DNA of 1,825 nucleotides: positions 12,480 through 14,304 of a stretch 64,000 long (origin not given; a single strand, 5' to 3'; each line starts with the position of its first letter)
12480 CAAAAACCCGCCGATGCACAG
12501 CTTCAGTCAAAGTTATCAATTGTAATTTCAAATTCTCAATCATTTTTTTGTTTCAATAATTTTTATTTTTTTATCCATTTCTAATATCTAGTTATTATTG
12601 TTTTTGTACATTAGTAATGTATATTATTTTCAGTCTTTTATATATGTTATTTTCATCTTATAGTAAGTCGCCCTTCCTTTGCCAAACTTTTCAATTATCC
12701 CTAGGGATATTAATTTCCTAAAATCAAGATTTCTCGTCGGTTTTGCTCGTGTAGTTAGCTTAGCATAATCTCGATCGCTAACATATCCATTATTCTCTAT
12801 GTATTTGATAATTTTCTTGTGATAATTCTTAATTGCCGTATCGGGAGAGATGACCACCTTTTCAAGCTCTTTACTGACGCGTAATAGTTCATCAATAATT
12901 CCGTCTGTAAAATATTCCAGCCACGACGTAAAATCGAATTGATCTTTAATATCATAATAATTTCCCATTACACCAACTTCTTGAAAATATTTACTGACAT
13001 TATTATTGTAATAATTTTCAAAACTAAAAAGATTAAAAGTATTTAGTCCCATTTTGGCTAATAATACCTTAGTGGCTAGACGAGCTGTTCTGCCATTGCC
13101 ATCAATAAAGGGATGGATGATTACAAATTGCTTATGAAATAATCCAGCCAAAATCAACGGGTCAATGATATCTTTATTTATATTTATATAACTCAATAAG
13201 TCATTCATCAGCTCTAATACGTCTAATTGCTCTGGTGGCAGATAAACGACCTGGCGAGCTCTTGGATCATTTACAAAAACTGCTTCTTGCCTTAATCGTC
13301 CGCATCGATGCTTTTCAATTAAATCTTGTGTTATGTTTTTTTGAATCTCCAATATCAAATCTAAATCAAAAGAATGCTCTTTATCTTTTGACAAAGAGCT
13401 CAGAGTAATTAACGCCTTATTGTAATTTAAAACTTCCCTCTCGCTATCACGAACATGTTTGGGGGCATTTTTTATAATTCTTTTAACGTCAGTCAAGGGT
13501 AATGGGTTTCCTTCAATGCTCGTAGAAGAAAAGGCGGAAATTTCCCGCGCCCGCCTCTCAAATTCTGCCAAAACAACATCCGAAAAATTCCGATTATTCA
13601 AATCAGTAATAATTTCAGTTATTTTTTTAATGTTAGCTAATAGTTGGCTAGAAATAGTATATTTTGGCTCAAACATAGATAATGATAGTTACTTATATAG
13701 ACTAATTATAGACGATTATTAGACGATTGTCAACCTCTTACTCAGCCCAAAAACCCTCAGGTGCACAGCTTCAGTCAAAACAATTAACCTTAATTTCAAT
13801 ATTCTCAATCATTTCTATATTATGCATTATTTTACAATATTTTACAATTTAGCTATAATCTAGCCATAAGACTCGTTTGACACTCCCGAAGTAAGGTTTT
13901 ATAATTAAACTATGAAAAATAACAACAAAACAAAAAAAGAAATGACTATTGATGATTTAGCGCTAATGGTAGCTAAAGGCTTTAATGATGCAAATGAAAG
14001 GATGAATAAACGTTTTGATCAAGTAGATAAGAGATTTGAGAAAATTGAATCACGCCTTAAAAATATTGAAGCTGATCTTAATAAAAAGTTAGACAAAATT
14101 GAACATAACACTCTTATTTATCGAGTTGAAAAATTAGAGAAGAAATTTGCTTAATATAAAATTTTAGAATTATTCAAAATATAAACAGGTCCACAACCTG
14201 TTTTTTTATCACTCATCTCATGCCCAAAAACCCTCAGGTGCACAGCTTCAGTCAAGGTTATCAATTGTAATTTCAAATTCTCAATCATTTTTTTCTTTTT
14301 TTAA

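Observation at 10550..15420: Repeat-bracketed accessory island: AAA+/DUF4143 ATPase, class-II Fic protein, coiled-coil protein and a PaaX_C-like regulator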

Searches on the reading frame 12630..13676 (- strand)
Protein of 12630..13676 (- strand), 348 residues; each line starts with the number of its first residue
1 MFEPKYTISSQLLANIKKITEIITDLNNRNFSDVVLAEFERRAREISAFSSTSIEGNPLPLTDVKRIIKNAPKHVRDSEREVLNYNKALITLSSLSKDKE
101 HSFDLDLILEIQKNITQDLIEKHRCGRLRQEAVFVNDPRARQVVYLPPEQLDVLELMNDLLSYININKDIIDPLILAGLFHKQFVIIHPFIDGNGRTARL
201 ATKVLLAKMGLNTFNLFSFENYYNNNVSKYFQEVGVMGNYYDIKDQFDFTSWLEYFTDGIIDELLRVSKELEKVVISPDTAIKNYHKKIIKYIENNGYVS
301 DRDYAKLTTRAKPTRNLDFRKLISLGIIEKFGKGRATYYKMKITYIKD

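Call 13: search_protein_families(library=pfam, proteins=[window:12630-13676:-], max_evalue=0.01)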
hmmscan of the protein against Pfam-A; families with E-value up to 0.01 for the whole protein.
window:12630-13676:- (348 aa): 1 family
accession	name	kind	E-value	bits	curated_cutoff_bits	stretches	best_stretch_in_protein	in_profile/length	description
PF02661.23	Fic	-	8e-20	71.9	24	1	103-206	2-93/93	Fic/DOC family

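Call 14: search_protein_families(library=padloc, proteins=[window:12630-13676:-], max_evalue=0.01)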
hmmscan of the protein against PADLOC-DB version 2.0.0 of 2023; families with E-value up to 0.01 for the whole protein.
window:12630-13676:- (348 aa): 9 families
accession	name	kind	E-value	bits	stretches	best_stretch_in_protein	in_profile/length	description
PDLC03963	SoFic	-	5.3e-47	158.9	1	48-340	61-350/361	-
PDLC04966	PDC-S24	-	5.5e-17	59.8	1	98-212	226-342/497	-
PDLC04840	PDC-S04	-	9.9e-13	46.3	1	48-202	16-170/227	-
PDLC04839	PDC-S04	-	1.8e-11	42.1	1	98-245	54-196/205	-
PDLC04836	PDC-S04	-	4.4e-09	33.9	1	48-256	30-237/244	-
PDLC04837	PDC-S04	-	3.1e-07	27.9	1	49-235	31-209/234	-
PDLC04838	PDC-S04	-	7.3e-07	27.2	1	92-212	51-168/209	-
PDLC04842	PDC-S04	-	0.0017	16.1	1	110-208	49-132/202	-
PDLC01875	CARF3--CARF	-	0.002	16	1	281-341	143-203/219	-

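Call 15: search_protein_families(library=ncbifam, proteins=[window:12630-13676:-], max_evalue=0.01)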
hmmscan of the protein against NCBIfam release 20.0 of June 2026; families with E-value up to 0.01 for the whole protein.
window:12630-13676:- (348 aa): 4 families
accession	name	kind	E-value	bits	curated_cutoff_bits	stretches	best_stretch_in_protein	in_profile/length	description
NF046030.1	ProtAdlyltaseSoFic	equivalog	8.2e-18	64.5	550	1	72-335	84-342/361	protein adenylyltransferase Fic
TIGR02613.1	mob_myst_B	hypoth_equivalog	4.2e-09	36.5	124.4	1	155-219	92-154/186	mobile mystery protein B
NF041381.1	XopAC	subfamily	1.3e-06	27.4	450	1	103-211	304-416/451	XopAC/AvrAC family type III secretion system effector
NF046029.1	ProtAdlyltaseNmFic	equivalog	0.0037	17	230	0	126-208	48-117/177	protein adenylyltransferase Fic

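Call 18: find_encoding_contigs(protein=window:12630-13676:-, flank=10000, max_places=6)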
Protein window:12630-13676:- (348 aa): no gene with exactly this product is on record in the collection.

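Call 46: find_homologous_proteins(query=window:12630-13676:-, max_evalue=1e-10)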
Query window:12630-13676:- (348 aa): 5326 proteins with E <= 1e-10 among 8000 candidates; the best 120 are listed.
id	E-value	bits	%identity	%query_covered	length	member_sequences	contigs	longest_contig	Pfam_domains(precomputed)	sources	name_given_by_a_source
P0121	2.6e-225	764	100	100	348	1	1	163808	PF02661.24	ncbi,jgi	ncbi:MAG: Fic family protein [Parcubacteria group bacterium]|jgi:Fic family protein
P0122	1.7e-179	614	80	98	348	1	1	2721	PF02661.24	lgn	-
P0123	7.7e-177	605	79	98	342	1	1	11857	PF02661.24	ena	-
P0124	3.0e-176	603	78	98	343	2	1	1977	PF02661.24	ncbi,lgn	-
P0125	4.0e-176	603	79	98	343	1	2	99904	PF02661.24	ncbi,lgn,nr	ncbi:MAG: Fic family protein [Candidatus Pacebacteria bacterium]|nr:Fic family protein [Candidatus P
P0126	1.2e-174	598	77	99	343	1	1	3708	PF02661.24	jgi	jgi:Fic family protein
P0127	1.2e-174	598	78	98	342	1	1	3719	PF02661.24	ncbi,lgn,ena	-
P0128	6.6e-174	596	78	98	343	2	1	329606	PF02661.24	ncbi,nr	ncbi:MAG: Fic family protein [Candidatus Moranbacteria bacterium]|nr:Fic family protein [Candidatus 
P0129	6.6e-174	596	78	98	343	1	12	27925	PF02661.24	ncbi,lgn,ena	-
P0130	1.1e-173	595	78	98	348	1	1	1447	PF02661.24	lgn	-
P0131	1.3e-173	595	78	98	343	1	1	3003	PF02661.24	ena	-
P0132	2.1e-172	591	78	98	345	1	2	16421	PF02661.24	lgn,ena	-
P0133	9.1e-172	588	77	98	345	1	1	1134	PF02661.24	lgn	-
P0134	7.6e-171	585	77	98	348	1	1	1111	PF02661.24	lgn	-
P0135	1.4e-170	585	76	98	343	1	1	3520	PF02661.24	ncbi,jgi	-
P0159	1.2e-167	575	75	98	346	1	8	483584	PF02661.24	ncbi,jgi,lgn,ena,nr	ncbi:MAG TPA: hypothetical protein DEA43_00215 [Candidatus Moranbacteria bacterium]|nr:hypothetical 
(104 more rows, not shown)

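Call 47: find_encoding_contigs(protein=P0128, flank=7000, max_places=2)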
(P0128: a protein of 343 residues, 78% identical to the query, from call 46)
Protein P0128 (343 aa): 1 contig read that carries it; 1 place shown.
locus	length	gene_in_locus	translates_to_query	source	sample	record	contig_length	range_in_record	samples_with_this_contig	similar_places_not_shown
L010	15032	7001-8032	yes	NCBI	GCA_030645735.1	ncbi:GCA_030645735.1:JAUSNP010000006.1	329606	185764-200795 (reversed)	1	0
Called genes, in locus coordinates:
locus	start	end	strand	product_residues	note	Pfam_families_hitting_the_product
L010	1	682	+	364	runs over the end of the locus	PF01757:Acyl_transf_3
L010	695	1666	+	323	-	PF13641:Glyco_tranf_2_3, PF00535:Glycos_transf_2, PF10111:Glyco_tranf_2_2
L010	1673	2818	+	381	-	PF13692:Glyco_trans_1_4, PF13524:Glyco_trans_1_2, PF00534:Glycos_transf_1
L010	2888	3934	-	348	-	PF00438:S-AdoMet_synt_N, PF02772:S-AdoMet_synt_M, PF02773:S-AdoMet_synt_C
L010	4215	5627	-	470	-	PF05221:AdoHcyase, PF00670:AdoHcyase_NAD, PF02826:2-Hacid_dh_C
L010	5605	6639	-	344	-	PF00294:PfkB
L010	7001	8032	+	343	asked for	PF02661:Fic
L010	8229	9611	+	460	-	PF13231:PMT_2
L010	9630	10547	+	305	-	PF00535:Glycos_transf_2, PF13641:Glyco_tranf_2_3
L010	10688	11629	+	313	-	PF00535:Glycos_transf_2, PF10111:Glyco_tranf_2_2 (weak)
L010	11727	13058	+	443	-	PF01210:NAD_Gly3P_dh_N (weak), PF02558:ApbA (weak), PF03721:UDPG_MGDP_dh_N, PF00984:UDPG_MGDP_dh, PF03720:UDPG_MGDP_dh_C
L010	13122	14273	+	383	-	PF13439:Glyco_transf_4, PF13477:Glyco_trans_4_2, PF13579:Glyco_trans_4_4, PF20706:GT4-conflict, PF00534:Glycos_transf_1, PF13692:Glyco_trans_1_4, PF13524:Glyco_trans_1_2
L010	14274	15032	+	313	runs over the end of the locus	PF03706:LPG_synthase_TM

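Call 48: find_encoding_contigs(protein=P0125, flank=7000, max_places=2)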
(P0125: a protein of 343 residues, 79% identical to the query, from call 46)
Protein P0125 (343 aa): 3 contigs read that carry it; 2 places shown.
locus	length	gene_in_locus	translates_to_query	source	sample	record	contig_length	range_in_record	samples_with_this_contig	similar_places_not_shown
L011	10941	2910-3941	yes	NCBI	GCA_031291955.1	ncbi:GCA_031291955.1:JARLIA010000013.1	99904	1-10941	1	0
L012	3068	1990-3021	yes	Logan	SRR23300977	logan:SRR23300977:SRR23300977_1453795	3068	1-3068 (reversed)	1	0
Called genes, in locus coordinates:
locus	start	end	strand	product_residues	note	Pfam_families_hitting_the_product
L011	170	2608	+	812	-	PF00515:TPR_1 (faint), PF07719:TPR_2 (faint)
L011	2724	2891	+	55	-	-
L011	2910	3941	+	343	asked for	PF02661:Fic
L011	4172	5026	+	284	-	-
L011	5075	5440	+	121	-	-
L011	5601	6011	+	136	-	-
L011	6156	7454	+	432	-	PF01943:Polysacc_synt, PF13440:Polysacc_synt_3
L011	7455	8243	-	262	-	PF00535:Glycos_transf_2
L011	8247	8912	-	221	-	PF13489:Methyltransf_23, PF08241:Methyltransf_11, PF08242:Methyltransf_12 (weak), PF13847:Methyltransf_31 (faint)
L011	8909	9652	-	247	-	PF01522:Polysacc_deac_1, PF10096:DUF2334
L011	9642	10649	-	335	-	PF13692:Glyco_trans_1_4, PF00534:Glycos_transf_1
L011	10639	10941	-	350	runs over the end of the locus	PF00534:Glycos_transf_1 (faint)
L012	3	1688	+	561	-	?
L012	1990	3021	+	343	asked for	PF02661:Fic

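Call 49: find_encoding_contigs(protein=P0159, flank=7000, max_places=2)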
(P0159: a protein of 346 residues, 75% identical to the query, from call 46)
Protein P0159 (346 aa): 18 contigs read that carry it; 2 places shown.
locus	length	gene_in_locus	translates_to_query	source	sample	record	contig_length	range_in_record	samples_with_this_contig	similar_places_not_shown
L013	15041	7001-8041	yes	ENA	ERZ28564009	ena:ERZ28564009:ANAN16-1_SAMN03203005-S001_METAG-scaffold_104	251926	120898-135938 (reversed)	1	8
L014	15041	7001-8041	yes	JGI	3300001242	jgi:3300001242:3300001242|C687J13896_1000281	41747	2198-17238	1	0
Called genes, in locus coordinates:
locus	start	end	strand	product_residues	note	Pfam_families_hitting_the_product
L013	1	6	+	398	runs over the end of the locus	PF00534:Glycos_transf_1, PF13692:Glyco_trans_1_4, PF13524:Glyco_trans_1_2 (weak)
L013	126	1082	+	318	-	PF01073:3Beta_HSD, PF01370:Epimerase, PF02719:Polysacc_synt_2, PF04321:RmlD_sub_bind, PF08659:KR (weak), PF13460:NAD_binding_10 (weak), PF16363:GDP_Man_Dehyd, PF07993:NAD_binding_4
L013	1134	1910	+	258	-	PF01061:ABC2_membrane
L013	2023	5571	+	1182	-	PF02450:LCAT, PF24096:DUF7379 (weak)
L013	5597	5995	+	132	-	-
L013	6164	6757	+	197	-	-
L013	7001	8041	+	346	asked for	PF02661:Fic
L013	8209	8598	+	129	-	PF05635:23S_rRNA_IVP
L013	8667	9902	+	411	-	PF00005:ABC_tran, PF13304:AAA_21 (weak), PF14524:Wzt_C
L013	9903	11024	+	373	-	PF00266:Aminotran_5 (weak), PF01041:DegT_DnrJ_EryC1, PF00155:Aminotran_1_2, PF01053:Cys_Met_Meta_PP (weak), PF01212:Beta_elim_lyase (weak)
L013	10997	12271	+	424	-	PF04464:Glyphos_transf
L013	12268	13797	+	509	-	PF00483:NTP_transferase, PF12804:NTP_transf_3, PF00702:Hydrolase, PF13344:Hydrolase_6, PF13242:Hydrolase_like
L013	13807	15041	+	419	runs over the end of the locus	PF02655:ATP-grasp_3, PF13535:ATP-grasp_4 (faint), PF15632:ATPgrasp_Ter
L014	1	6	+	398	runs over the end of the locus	PF00534:Glycos_transf_1, PF13692:Glyco_trans_1_4, PF13524:Glyco_trans_1_2 (weak)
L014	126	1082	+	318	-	PF01073:3Beta_HSD, PF01370:Epimerase, PF02719:Polysacc_synt_2, PF04321:RmlD_sub_bind, PF08659:KR (weak), PF13460:NAD_binding_10 (weak), PF16363:GDP_Man_Dehyd, PF07993:NAD_binding_4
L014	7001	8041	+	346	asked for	PF02661:Fic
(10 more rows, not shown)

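Call 50: find_encoding_contigs(protein=P0123, flank=7000, max_places=2)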
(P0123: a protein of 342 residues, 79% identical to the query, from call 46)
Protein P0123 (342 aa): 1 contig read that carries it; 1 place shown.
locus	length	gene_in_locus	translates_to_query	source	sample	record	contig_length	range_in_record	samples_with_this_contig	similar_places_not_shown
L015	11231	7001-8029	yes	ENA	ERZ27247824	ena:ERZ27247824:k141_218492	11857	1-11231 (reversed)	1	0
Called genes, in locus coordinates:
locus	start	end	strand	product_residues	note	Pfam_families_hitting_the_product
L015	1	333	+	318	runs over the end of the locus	?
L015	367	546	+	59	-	PF12797:Fer4_2 (weak), PF00037:Fer4, PF12837:Fer4_6 (weak), PF14697:Fer4_21 (weak), PF13370:Fer4_13, PF13459:Fer4_15 (weak)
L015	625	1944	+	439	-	PF00089:Trypsin, PF13365:Trypsin_2, PF13180:PDZ_2, PF00595:PDZ (weak), PF17820:PDZ_6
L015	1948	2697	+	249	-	PF18900:DUF5656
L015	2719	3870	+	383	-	PF13365:Trypsin_2, PF13180:PDZ_2, PF17820:PDZ_6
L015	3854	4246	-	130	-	-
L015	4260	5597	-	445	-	-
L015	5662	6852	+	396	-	PF13692:Glyco_trans_1_4 (faint), PF00534:Glycos_transf_1 (weak)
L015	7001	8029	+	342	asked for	PF02661:Fic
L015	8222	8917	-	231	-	-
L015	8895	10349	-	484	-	PF02366:PMT (weak), PF13231:PMT_2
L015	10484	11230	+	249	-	?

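Call 80: search_solved_structures(query=window:12630-13676:-, max_evalue=0.00001)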
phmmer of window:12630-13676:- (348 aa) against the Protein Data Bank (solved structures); distinct sequences matched with E-value up to 0.00001: 27.
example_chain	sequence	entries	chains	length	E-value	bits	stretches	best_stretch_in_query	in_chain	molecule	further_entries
5jj6_A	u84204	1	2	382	1.6e-15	60.1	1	26-211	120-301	Adenosine monophosphate-protein transferase FICD homolog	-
4rgl_A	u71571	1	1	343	4.3e-15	58.7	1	2-208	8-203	Filamentation induced by cAMP protein Fic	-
5jj7_A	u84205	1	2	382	1.5e-14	56.9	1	26-211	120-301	Adenosine monophosphate-protein transferase FICD homolog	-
6i7j_A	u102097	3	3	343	5.9e-14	55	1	49-214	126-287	Adenosine monophosphate-protein transferase FICD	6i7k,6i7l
6i7g_A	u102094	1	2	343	7.6e-14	54.6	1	49-214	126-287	Adenosine monophosphate-protein transferase FICD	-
4u04_A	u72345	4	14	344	7.6e-14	54.6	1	49-214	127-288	Adenosine monophosphate-protein transferase FICD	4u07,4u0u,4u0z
6i7h_A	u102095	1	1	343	8.1e-14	54.5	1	49-214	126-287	Adenosine monophosphate-protein transferase FICD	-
6i7i_A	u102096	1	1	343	1.1e-13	54.1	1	49-214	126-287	Adenosine monophosphate-protein transferase FICD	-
6zmd_B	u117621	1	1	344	5.4e-13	51.8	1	49-214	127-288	Protein adenylyltransferase FICD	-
9yz5_A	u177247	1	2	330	6.6e-13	51.5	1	49-214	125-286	Protein adenylyltransferase FICD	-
4u0s_A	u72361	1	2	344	6.9e-13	51.5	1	49-214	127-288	Adenosine monophosphate-protein transferase FICD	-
7b7z_A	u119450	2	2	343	1.5e-12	50.4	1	49-214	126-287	Protein adenylyltransferase FICD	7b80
8uqu_A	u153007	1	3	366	1.8e-11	46.8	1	50-336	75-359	Fido domain-containing protein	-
3eqx_A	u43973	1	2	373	2e-10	43.4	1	139-231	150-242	FIC DOMAIN CONTAINING TRANSCRIPTIONAL REGULATOR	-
3zec_A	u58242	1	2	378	2e-10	43.3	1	138-231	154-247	ADENOSINE MONOPHOSPHATE-PROTEIN TRANSFERASE SOFIC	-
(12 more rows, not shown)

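Call 101: find_related_loci(query=window:12630-13676:-, collection=viral_contigs, flank=6000)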
Query window:12630-13676:- (348 aa) in viral_contigs; peptide patterns used: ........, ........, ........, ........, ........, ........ (x = any residue, [..] = any of these).
16 stretches matched a pattern, but none encodes a relative of the query by tblastn (E <= 1e-3).

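Call 102: search_protein_families(library=phrogs, proteins=[window:12630-13676:-], max_evalue=0.001)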
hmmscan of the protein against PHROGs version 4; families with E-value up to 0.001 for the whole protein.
window:12630-13676:- (348 aa): 6 families
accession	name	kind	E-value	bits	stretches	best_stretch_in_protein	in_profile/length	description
phrog_5978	-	unknown function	6.5e-44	151.5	1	10-341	19-355/364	-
phrog_11900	-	unknown function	8.1e-19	69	1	47-230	17-200/230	-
phrog_13548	-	unknown function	4e-16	60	1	45-264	66-273/379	-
phrog_23170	-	unknown function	2.5e-11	44.6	1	87-212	26-149/191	-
phrog_12747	-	unknown function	3.1e-08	34.5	1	66-237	17-189/211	-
phrog_10690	-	unknown function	0.00042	20.4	1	176-220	269-311/346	-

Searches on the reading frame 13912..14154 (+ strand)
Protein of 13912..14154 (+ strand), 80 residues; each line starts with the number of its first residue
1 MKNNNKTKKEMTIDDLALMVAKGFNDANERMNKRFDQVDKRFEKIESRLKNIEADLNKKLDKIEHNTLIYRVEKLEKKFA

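Call 13: search_protein_families(library=pfam, proteins=[window:13912-14154:+], max_evalue=0.01)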
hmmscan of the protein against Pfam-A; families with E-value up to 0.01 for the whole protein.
window:13912-14154:+ (80 aa): 4 families
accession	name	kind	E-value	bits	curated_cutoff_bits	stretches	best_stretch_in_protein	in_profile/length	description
PF17476.7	Binary_toxB_3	-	0.0047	17.5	28.4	1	3-72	34-98/102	Clostridial binary toxin B/anthrax toxin PA domain 3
PF23991.1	DUF7310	-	0.0072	17.2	40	0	27-56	24-53/83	Coiled-coil region of unknown function (DUF7310)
PF00804.31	Syntaxin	-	0.0076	16.5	26.7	1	21-74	39-92/157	Syntaxin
PF00509.23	Hemagglutinin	-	0.0099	14.8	31.8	0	20-73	376-425/550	Haemagglutinin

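Call 14: search_protein_families(library=padloc, proteins=[window:13912-14154:+], max_evalue=0.01)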
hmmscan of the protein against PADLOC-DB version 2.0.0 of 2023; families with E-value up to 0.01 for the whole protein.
window:13912-14154:+ (80 aa): 3 families
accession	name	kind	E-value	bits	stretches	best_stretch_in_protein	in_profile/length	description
PDLC01395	Cas11a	-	0.0018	16.7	1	11-75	39-101/121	CAS-I-A; effector_SS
PDLC01177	CorA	-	0.0028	15.8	1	27-79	15-66/117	CorA-like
PDLC00539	JetA2|JetA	-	0.0092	12.9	1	14-74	17-79/512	DUF2397 domain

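Call 15: search_protein_families(library=ncbifam, proteins=[window:13912-14154:+], max_evalue=0.01)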
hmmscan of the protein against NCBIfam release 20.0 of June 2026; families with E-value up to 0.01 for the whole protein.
window:13912-14154:+ (80 aa): 5 families
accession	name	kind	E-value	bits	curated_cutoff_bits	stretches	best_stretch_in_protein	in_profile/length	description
NF048001.1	GTP_morpho_1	equivalog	5e-05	23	50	1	20-53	10-44/70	GTA head formation protein, RCAP_rcc01685 family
TIGR00293.1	TIGR00293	equivalog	0.0026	17.9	53.9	1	19-64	79-124/129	prefoldin subunit alpha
TIGR02978.1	phageshock_pspC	equivalog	0.0028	17.5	104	1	20-55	71-106/121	envelope stress response membrane protein PspC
NF050811.1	RelB_ParD_antitoxin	subfamily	0.005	17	60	0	2-42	42-82/83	type II toxin-antitoxin system RelB/ParD family antitoxin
NF045605.1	xseB_Acin_var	exception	0.0088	16.3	40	0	6-43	18-54/59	exodeoxyribonuclease VII small subunit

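Call 102: search_protein_families(library=phrogs, proteins=[window:13912-14154:+], max_evalue=0.001)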
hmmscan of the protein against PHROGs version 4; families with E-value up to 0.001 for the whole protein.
window:13912-14154:+ (80 aa): 4 families
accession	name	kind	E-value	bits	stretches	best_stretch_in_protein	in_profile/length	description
phrog_5553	-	unknown function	1.5e-05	26.2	1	22-67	24-72/114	-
phrog_12015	-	unknown function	0.00028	21.5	1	28-79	93-149/165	-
phrog_6701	-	unknown function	0.00058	20.6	1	29-65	67-103/169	-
phrog_6324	-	unknown function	0.00082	20.7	1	3-65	3-65/94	-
